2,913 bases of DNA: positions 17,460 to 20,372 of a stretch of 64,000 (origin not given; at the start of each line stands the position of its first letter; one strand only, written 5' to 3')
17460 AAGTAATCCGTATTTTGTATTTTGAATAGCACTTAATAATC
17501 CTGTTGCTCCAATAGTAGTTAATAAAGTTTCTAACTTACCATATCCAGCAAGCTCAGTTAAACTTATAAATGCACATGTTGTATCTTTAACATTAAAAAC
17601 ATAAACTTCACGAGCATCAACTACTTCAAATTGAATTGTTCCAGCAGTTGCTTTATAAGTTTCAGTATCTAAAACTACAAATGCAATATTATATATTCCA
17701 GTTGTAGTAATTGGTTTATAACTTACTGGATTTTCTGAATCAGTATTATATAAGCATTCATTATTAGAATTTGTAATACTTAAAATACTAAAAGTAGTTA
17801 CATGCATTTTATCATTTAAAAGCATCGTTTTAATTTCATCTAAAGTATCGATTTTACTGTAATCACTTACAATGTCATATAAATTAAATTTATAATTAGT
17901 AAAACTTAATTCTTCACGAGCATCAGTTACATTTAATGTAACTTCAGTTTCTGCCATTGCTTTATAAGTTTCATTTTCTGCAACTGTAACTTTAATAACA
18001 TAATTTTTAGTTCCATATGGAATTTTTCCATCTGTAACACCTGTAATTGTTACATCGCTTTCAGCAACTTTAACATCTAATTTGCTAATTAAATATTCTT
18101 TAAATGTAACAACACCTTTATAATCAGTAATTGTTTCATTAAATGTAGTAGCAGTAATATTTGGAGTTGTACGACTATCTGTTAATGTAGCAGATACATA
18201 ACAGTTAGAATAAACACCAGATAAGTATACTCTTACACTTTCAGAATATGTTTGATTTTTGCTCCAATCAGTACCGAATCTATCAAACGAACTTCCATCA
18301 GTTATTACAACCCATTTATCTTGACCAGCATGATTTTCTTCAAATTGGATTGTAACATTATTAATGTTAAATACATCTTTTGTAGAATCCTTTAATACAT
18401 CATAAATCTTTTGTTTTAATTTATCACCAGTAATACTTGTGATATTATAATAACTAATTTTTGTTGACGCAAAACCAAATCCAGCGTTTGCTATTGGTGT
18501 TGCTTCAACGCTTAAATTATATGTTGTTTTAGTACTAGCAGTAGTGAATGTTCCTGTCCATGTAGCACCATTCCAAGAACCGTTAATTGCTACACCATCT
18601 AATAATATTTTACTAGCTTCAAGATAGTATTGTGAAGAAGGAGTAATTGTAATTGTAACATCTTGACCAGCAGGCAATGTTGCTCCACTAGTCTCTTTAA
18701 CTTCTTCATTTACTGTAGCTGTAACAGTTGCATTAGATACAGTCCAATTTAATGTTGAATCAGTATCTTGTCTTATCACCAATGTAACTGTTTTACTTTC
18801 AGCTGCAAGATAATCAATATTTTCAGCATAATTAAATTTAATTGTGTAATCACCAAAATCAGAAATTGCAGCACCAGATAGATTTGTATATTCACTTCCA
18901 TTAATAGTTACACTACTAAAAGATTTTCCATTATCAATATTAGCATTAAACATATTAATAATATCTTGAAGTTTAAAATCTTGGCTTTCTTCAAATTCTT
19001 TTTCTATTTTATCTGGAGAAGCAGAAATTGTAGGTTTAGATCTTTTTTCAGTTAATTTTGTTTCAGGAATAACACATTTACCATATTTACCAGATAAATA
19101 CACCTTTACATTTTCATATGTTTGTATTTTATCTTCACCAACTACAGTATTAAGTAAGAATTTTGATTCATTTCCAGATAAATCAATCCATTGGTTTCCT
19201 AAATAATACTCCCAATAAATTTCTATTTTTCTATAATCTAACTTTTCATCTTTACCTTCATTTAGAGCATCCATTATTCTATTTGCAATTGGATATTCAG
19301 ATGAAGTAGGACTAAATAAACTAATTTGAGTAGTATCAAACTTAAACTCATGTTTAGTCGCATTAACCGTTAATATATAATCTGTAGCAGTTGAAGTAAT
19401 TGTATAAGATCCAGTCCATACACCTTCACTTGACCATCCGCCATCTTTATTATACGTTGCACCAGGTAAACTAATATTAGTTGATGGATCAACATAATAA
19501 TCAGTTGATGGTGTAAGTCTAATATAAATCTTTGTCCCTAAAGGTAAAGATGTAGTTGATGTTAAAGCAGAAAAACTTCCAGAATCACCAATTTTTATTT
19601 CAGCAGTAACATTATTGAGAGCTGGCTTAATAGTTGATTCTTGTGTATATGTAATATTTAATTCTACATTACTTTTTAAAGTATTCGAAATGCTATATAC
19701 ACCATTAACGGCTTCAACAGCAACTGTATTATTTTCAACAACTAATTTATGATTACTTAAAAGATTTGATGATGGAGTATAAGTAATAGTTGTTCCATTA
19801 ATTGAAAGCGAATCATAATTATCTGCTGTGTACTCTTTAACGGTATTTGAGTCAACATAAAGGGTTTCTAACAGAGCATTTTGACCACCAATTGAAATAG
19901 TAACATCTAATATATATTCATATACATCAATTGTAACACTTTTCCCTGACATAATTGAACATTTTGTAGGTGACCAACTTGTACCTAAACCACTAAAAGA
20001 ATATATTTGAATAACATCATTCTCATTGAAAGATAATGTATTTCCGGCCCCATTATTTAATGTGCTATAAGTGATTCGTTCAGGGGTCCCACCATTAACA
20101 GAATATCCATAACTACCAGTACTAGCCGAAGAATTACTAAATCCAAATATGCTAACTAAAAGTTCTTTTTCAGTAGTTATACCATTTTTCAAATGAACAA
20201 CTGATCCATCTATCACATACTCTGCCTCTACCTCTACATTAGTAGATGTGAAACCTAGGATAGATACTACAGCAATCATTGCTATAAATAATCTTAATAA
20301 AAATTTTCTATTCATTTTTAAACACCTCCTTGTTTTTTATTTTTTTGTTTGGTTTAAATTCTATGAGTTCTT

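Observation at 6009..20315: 14.3 kb single-ORF gene for a 4768-aa repeat adhesin with about 35-40 tandem ~100-aa modules ending in a D-x-R hinge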

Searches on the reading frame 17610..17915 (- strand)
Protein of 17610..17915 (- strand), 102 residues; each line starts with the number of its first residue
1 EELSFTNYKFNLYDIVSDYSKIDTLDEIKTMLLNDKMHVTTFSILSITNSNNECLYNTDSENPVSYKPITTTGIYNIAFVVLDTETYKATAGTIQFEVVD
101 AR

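Call 11: search_solved_structures(query=A1, max_evalue=10, show_alignments=3)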
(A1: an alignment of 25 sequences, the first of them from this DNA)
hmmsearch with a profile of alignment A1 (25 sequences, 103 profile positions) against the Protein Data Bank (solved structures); distinct sequences matched with E-value up to 10: 15.
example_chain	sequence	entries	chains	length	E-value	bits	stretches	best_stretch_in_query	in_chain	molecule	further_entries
4jrw_A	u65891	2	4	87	0.002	21.7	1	60-101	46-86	Collagenase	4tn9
2y72_A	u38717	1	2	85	0.0025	21.4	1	60-100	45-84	COLLAGENASE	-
4aqo_A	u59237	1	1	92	0.0029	21.1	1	60-100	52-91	COLLAGENASE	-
9lrk_A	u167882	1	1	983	0.019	18.5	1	68-101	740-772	Collagenase ColH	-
9lqj_A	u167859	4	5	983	0.019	18.5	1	68-101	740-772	Collagenase ColH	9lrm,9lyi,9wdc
2kpn_A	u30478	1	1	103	0.059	16.9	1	35-100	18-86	Bacillolysin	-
2y3u_A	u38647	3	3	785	0.18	15.3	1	63-100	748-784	COLLAGENASE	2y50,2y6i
4u6t_A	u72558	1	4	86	0.2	15.3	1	67-101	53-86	ColH protein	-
4u7k_A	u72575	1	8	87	0.2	15.2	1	67-101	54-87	ColH protein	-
9c7v_B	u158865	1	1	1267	0.24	15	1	8-101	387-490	BOS complex subunit NOMO2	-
3isy_A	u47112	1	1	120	0.27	14.8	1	59-100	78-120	Intracellular proteinase inhibitor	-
4jgu_A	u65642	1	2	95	0.27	14.8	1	70-101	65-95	ColH protein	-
3oon_A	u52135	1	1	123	0.5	14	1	9-87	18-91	Outer membrane protein (Tpn50)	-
8zvk_A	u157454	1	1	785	1.3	12.7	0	68-88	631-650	AaBgIC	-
8c8g_B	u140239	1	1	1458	6.2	10.5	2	61-99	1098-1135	Structural protein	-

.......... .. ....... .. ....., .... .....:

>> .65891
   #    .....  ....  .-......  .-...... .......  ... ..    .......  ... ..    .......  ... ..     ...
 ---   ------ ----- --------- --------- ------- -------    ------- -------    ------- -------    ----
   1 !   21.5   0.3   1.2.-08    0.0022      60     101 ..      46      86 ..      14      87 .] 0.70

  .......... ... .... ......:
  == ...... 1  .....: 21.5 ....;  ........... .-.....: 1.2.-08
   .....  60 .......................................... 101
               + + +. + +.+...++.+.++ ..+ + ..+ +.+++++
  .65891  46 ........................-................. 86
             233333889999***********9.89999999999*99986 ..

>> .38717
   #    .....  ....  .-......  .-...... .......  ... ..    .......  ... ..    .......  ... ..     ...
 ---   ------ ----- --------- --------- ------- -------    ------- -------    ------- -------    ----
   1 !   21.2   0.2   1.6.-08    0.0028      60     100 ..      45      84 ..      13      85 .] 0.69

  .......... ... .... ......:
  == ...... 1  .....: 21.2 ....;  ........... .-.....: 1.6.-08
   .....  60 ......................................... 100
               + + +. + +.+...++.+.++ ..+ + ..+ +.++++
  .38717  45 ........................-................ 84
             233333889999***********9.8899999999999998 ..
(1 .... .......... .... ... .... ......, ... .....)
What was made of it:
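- Tried and rejected: The module profile against PDB hit only the terminal hairpin of collagenase PKD domains, E 0.002 (call 11).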

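Call 23: search_protein_representatives(alignment_id=A1)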
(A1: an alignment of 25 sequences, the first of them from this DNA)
Query: 25 sequences, 103 profile positions. Proteins with E-value up to 0.001 (for the whole library): 1047; up to 1e-10: 189; up to 1e-30: 12. The best 150 are listed.
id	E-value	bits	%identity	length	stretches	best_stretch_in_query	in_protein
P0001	0.0e+00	1515.4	-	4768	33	2-103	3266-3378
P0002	1.2e-54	199.1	-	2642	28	67-100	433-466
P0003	1.4e-52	192.4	-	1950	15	3-100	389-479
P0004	5.0e-49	181.0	-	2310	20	70-100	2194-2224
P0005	9.6e-49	180.1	-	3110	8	2-103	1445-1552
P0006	1.6e-48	179.4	-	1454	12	71-100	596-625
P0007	5.7e-48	177.6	-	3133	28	44-102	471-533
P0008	3.1e-47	175.3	-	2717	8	2-103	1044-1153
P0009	3.0e-40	152.8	-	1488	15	10-99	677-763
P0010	9.7e-36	138.3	-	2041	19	70-100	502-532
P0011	5.0e-34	132.8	-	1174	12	69-100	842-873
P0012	7.3e-31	122.7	-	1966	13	39-100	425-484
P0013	1.3e-30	121.9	-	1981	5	9-103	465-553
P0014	1.6e-30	121.5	-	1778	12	69-100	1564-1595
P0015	4.4e-30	120.2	-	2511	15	50-103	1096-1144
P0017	5.9e-29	116.6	-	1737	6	3-103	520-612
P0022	7.5e-26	106.6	-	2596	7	5-103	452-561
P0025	8.4e-24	100.0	-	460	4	24-103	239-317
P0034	1.2e-21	93.1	-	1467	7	2-103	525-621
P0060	3.2e-18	82.1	-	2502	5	25-103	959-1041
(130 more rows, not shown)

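Call 24: search_protein_families(library=pfam, proteins=[P0005, P0008, P0003, P0013], max_evalue=0.01)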
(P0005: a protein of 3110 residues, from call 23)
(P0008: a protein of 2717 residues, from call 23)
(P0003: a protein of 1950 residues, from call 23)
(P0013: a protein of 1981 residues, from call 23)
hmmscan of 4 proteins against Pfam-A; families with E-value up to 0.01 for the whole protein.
P0005 (3110 aa): 2 families
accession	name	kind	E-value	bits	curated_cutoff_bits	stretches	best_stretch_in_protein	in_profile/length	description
PF09479.16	Flg_new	-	5.5e-36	122.9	27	3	545-608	3-65/65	Listeria-Bacteroides repeat domain (List_Bact_rpt)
PF18998.6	Flg_new_2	-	0.0016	18.8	23.6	1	1150-1196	2-47/73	Divergent InlB B-repeat domain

P0008 (2717 aa): 1 family
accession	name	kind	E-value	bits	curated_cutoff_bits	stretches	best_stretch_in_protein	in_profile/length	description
PF16640.11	Big_3_5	-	4.1e-06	27.7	35.5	0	703-733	56-86/88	Bacterial Ig-like domain (group 3)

P0003 (1950 aa): 19 families
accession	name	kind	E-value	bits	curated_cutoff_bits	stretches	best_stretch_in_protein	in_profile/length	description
PF16640.11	Big_3_5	-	1.1e-188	612.9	35.5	15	960-1049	1-88/88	Bacterial Ig-like domain (group 3)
PF02369.22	Big_1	-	2e-40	137.2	34.9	3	1070-1131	19-85/93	Bacterial Ig-like domain (group 1)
PF14347.11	DUF4399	-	1.5e-22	80.2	28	0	353-384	56-88/91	Domain of unknown function (DUF4399)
PF09134.16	Invasin_D3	-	9.4e-22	77.8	33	0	861-952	3-94/98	Invasin, domain 3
PF07691.17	PA14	-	1.1e-21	77.6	24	2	1545-1676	3-135/147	PA14 domain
PF13620.12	CarboxypepD_reg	-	3.8e-15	56.4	32.3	0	978-1038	5-64/82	Carboxypeptidase regulatory-like domain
PF16967.11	TcfC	-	2e-12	46.9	29.4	0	336-367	23-53/68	E-set like domain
PF07495.19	Y_Y_Y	-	3.6e-11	43.2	26.6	0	923-953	34-64/65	Y_Y_Y domain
PF24599.1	DUF7621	-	2.4e-06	27.9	27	0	865-894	47-76/79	Family of unknown function (DUF7621)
PF04170.18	NlpE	-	2.9e-06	28.5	22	0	1212-1261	18-68/86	NlpE N-terminal domain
PF03968.19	LptD_N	-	3.9e-06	27.5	20.4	0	459-504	4-50/113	LptA/(LptD N-terminal domain) LPS transport protein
PF11974.14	bMG3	-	7.9e-06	26.2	34.9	0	1166-1222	14-63/103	Bacterial alpha-2-macroglobulin MG3 domain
PF00041.27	fn3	-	8.1e-06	26.4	25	1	1857-1947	2-83/84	Fibronectin type III domain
PF08666.17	SAF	-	0.00068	20.6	21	0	765-798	11-44/63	SAF domain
PF18676.6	MBG_2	-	0.00096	20.1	25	1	1055-1141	1-71/72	MBG domain (YGX type)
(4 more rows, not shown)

P0013 (1981 aa): 2 families
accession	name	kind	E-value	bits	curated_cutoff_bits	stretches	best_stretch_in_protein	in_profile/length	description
PF18887.5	MBG_3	-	1.5e-09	38.3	25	1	1046-1123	11-71/72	MBG domain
PF16640.11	Big_3_5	-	0.006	17.6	35.5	1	690-732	41-88/88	Bacterial Ig-like domain (group 3)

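Call 25: search_protein_families(library=pfam, proteins=[P0002, P0004, P0006, P0009, P0011], max_evalue=0.01)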
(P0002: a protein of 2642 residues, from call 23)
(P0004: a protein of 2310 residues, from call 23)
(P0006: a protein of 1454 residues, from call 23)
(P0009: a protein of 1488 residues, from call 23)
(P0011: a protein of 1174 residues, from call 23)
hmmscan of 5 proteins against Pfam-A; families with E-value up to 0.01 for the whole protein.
P0002 (2642 aa): 1 family
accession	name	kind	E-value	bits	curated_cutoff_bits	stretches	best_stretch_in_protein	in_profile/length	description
PF14231.11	GXWXG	-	2.5e-05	24.6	25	0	1534-1560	6-32/59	GXWXG protein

P0004 (2310 aa): 2 families
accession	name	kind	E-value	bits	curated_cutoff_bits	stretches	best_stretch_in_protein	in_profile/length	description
PF16640.11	Big_3_5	-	8.2e-25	87.6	35.5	1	1247-1323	8-86/88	Bacterial Ig-like domain (group 3)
PF17883.6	MBG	-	0.0012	19.7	23.3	1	1242-1325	7-86/97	MBG domain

P0006 (1454 aa): 16 families
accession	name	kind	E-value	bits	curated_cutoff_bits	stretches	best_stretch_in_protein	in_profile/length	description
PF16640.11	Big_3_5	-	1.4e-46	157.4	35.5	13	1113-1180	2-67/88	Bacterial Ig-like domain (group 3)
PF17395.7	DUF5403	-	1.9e-28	99.3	29.2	0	512-581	21-92/97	Family of unknown function (DUF5403)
PF19766.4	DUF6253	-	1.5e-24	86.2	25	0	77-109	25-57/81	Family of unknown function (DUF6253)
PF18676.6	MBG_2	-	2.3e-22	79.8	25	1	1025-1104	1-72/72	MBG domain (YGX type)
PF14347.11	DUF4399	-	5.6e-21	75.2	28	0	119-150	55-90/91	Domain of unknown function (DUF4399)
PF21557.3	RhaB_D2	-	4.8e-12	46.5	27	0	314-377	31-94/172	Alpha-L-rhamnosidase, domain D2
PF19077.6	Big_13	-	3e-11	44.2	27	0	106-151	58-101/102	Bacterial Ig-like domain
PF17901.7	EF-hand_12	-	7.4e-10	39.6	25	0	76-97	22-43/93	EF-hand fold domain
PF11259.13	DUF3060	-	2.9e-09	36.9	23.1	0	119-163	5-49/58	Protein of unknown function (DUF3060)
PF14046.11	NR_Repeat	-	8.5e-09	35.8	27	0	86-104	12-29/48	Nuclear receptor repeat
PF11018.13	Cuticle_3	-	1.7e-08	35.4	27.1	0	19-119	81-166/181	Pupal cuticle protein C1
PF05982.17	Sbt_1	-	2.7e-06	27.3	27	0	29-78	233-282/308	Na+-dependent bicarbonate transporter superfamily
PF21426.3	GBS104-like_Ig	-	2.3e-05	25.6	26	0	125-161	20-56/112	Tip pilin GBS104-like, Ig-like domain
PF11276.14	DUF3078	-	0.00046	21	25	0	55-93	11-49/92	Protein of unknown function (DUF3078)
PF18962.6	Por_Secre_tail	-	0.00073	20.2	27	0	1375-1407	2-34/75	Secretion system C-terminal sorting domain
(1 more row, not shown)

P0009 (1488 aa): 2 families
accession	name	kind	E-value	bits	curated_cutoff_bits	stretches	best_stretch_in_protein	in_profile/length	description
PF16640.11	Big_3_5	-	1.1e-22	80.8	35.5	0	95-135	47-88/88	Bacterial Ig-like domain (group 3)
PF18887.5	MBG_3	-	8.3e-08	32.7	25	2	1317-1399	7-72/72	MBG domain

P0011 (1174 aa): 3 families
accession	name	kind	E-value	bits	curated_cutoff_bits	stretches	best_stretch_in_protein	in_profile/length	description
PF18887.5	MBG_3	-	2.1e-25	89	25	0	50-140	2-72/72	MBG domain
PF16640.11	Big_3_5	-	1e-21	77.7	35.5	0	427-504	9-87/88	Bacterial Ig-like domain (group 3)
PF04571.19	Lipin_N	-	7.5e-05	23.1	25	0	959-986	18-45/103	lipin, N-terminal conserved region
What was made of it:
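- Many profile hits are Big_3_5/MBG proteins (calls 23-25).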

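Call 66: search_protein_families(library=pfam, proteins=[P0017, P0022, P0034, P0060, P0025], max_evalue=0.001)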
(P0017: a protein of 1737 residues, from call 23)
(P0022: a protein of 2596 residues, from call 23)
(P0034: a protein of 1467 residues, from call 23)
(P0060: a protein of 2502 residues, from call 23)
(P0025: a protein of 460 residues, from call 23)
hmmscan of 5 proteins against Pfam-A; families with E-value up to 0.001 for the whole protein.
P0017 (1737 aa): 1 family
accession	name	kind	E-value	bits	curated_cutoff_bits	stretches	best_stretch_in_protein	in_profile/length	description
PF16640.11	Big_3_5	-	9.5e-11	42.6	35.5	0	337-411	13-87/88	Bacterial Ig-like domain (group 3)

P0022 (2596 aa): 2 families
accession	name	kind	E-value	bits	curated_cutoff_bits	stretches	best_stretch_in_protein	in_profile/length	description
PF00395.25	SLH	-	1.2e-12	48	20.8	1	2471-2516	3-44/44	S-layer homology domain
PF18887.5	MBG_3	-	1.9e-06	28.3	25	0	1553-1621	12-71/72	MBG domain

P0034 (1467 aa): 2 families
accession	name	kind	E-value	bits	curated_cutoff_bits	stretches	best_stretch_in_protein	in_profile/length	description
PF16640.11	Big_3_5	-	2.5e-16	60.5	35.5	2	672-708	50-87/88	Bacterial Ig-like domain (group 3)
PF18887.5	MBG_3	-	2.9e-09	37.3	25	0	1187-1244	26-70/72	MBG domain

P0060 (2502 aa): 1 family
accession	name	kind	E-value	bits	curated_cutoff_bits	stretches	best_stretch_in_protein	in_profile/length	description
PF09479.16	Flg_new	-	1.4e-40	137.7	27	3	425-487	4-65/65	Listeria-Bacteroides repeat domain (List_Bact_rpt)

P0025 (460 aa): 1 family
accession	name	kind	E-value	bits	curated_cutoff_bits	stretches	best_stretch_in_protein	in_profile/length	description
PF16640.11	Big_3_5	-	5e-08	33.8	35.5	1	359-400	41-87/88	Bacterial Ig-like domain (group 3)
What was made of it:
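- Closest known: Big_3_5. Same: Relatives mix these modules with true Big_3_5 or MBG_3 domains (calls 24, 25, 66).
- Closest known: Ig-like assembly domains of Bacillales S-layer proteins. Same: One relative has an SLH domain (call 66).
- Relative P0022 carries an SLH domain (call 66).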

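Call 75: list_cluster_members(proteins=[P0001, P0005, P0008, P0013, P0022, P0034])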
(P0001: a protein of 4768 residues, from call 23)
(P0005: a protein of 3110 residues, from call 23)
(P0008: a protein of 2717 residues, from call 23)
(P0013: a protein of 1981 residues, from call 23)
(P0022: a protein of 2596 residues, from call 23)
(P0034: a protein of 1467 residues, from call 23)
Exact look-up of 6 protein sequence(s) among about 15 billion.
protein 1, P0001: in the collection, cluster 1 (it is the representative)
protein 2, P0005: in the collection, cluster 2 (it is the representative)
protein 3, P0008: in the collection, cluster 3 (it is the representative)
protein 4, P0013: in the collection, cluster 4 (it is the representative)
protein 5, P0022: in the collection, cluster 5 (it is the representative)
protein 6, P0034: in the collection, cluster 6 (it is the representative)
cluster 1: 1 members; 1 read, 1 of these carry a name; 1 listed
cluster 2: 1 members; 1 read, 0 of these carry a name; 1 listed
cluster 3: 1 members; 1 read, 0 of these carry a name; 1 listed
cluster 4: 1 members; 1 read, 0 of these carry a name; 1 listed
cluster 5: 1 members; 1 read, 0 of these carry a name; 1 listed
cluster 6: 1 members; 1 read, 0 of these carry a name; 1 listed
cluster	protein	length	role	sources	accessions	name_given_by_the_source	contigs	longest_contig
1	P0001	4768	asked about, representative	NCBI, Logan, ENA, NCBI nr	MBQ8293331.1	MAG: hypothetical protein IJX78_05980 [Bacilli bacterium] | hypothetical protein [Bacilli bacterium]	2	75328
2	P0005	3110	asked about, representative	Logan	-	-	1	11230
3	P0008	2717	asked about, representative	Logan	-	-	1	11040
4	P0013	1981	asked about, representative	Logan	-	-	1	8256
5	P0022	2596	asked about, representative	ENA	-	-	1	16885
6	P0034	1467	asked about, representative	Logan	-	-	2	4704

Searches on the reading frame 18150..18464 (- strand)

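Call 64: search_protein_families(library=pfam, proteins=[window:18150-18464:-], max_evalue=10)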
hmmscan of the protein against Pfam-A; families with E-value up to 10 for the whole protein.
seq(105 aa): 2 families
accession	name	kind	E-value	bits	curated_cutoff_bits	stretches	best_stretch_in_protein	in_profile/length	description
PF13708.11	DUF4942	-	0.0062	16.7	25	1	7-97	17-105/190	Domain of unknown function (DUF4942)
PF25229.1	Salactin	-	0.076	12.5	27.1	1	2-57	171-227/335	Salactin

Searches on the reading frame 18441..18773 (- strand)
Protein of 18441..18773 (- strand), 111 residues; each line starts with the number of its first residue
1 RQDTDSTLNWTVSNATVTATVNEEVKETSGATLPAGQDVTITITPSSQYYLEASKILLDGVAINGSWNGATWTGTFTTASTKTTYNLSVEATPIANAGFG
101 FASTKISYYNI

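Call 64: search_protein_families(library=pfam, proteins=[window:18441-18773:-], max_evalue=10)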
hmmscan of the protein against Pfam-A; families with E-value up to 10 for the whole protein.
seq(111 aa): 4 families
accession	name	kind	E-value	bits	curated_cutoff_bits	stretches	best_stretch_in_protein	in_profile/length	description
PF24063.1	DUF7363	-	0.16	13.1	28.3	1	3-47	10-54/107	Domain of unknown function (DUF7363)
PF15563.11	Imm19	-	0.27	11.4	25.3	1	10-53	63-108/231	Immunity protein 19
PF18998.6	Flg_new_2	-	0.73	10.3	23.6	1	15-50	3-36/73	Divergent InlB B-repeat domain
PF12733.13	Cadherin-like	-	1.1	10.2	24.2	0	15-89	16-86/89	Cadherin-like beta sandwich domain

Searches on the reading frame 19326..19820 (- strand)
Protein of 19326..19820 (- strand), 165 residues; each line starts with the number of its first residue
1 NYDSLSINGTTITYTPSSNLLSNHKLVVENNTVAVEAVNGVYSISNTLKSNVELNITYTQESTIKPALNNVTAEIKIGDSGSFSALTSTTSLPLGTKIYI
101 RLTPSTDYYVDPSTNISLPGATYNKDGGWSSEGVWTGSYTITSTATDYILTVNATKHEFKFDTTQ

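Call 64: search_protein_families(library=pfam, proteins=[window:19326-19820:-], max_evalue=10)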
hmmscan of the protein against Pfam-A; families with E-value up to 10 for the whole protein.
seq(165 aa): 1 family
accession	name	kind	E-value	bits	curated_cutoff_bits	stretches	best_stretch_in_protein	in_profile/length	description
PF13620.12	CarboxypepD_reg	-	0.45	11.3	32.3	1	120-148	31-59/82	Carboxypeptidase regulatory-like domain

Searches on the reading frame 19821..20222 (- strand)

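Call 64: search_protein_families(library=pfam, proteins=[window:19821-20222:-], max_evalue=10)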
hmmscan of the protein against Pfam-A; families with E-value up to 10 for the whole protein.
seq(134 aa): 1 family
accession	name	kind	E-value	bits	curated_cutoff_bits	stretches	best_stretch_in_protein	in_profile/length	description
PF16774.11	Dit_N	-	0.03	15.1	25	1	54-86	5-37/129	Distal tail protein, N-terminal domain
